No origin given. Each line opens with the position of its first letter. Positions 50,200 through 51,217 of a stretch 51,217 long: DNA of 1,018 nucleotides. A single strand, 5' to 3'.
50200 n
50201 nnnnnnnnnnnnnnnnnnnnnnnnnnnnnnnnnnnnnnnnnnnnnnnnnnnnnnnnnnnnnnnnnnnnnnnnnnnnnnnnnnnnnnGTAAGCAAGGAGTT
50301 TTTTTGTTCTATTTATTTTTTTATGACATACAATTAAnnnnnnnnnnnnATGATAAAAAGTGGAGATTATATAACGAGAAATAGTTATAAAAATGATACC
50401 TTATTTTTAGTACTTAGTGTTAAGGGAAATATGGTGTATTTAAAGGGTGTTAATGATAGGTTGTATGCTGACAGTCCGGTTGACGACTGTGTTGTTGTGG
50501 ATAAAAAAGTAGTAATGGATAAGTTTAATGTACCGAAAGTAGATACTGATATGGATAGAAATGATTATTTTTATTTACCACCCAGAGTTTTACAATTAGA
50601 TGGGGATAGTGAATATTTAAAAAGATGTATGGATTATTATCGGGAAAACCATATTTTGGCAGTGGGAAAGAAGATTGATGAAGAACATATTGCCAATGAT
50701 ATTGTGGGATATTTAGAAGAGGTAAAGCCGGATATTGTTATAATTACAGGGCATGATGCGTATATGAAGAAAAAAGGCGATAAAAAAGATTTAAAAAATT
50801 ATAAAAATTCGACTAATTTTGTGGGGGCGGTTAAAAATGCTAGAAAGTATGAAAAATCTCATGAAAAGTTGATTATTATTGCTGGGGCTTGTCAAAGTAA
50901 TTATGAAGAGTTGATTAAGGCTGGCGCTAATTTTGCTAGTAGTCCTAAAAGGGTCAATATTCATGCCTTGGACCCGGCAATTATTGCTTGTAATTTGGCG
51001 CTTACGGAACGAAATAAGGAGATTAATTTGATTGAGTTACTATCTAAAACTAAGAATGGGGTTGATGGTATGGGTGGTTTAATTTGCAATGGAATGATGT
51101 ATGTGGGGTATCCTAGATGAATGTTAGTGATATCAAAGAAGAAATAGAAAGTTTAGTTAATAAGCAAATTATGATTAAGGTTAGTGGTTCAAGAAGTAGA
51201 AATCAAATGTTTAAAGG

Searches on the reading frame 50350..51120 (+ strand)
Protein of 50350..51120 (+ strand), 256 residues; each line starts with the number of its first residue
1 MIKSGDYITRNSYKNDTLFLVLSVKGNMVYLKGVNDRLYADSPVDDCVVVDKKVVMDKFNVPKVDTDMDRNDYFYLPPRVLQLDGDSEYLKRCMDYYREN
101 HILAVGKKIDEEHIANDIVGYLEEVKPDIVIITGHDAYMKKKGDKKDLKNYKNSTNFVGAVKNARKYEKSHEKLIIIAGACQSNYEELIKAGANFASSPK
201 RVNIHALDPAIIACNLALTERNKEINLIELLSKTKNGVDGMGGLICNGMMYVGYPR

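Call 39: find_encoding_contigs(protein=window:50350-51120:+, flank=10000, max_places=2)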
Protein window:50350-51120:+ (256 aa): 24 contigs read that carry it; 2 places shown.
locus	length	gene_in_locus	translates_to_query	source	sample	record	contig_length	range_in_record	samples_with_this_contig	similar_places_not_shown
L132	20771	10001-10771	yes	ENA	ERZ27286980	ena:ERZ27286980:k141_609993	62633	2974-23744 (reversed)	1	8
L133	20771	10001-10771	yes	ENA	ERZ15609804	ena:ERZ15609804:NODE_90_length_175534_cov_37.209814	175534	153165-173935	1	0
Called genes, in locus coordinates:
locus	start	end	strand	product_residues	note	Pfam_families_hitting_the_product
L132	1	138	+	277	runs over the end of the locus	PF13177:DNA_pol3_delta2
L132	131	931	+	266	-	PF04468:PSP1, PF28472:PSP1_3rd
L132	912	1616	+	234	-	PF05175:MTS, PF13649:Methyltransf_25 (faint)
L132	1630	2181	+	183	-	PF01195:Pept_tRNA_hydro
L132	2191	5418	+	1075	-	PF14814:UB2H (faint), PF17757:UvrB_inter, PF02559:CarD_TRCF_RID, PF00270:DEAD, PF04851:ResIII, PF00271:Helicase_C, PF03461:TRCF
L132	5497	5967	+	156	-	PF04014:MazE_antitoxin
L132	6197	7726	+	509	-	PF00133:tRNA-synt_1, PF01406:tRNA-synt_1e, PF09334:tRNA-synt_1g, PF00133:tRNA-synt_1, PF08264:Anticodon_1 (weak), PF19303:Anticodon_3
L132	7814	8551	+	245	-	PF01026:TatD_DNase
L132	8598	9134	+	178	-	-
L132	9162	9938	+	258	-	PF00398:RrnaAD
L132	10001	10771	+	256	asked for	PF05582:Peptidase_U57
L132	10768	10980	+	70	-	PF06257:VEG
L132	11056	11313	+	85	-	PF04026:SpoVG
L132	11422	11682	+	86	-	PF07873:YabP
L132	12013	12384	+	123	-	PF04977:DivIC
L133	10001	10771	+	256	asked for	PF05582:Peptidase_U57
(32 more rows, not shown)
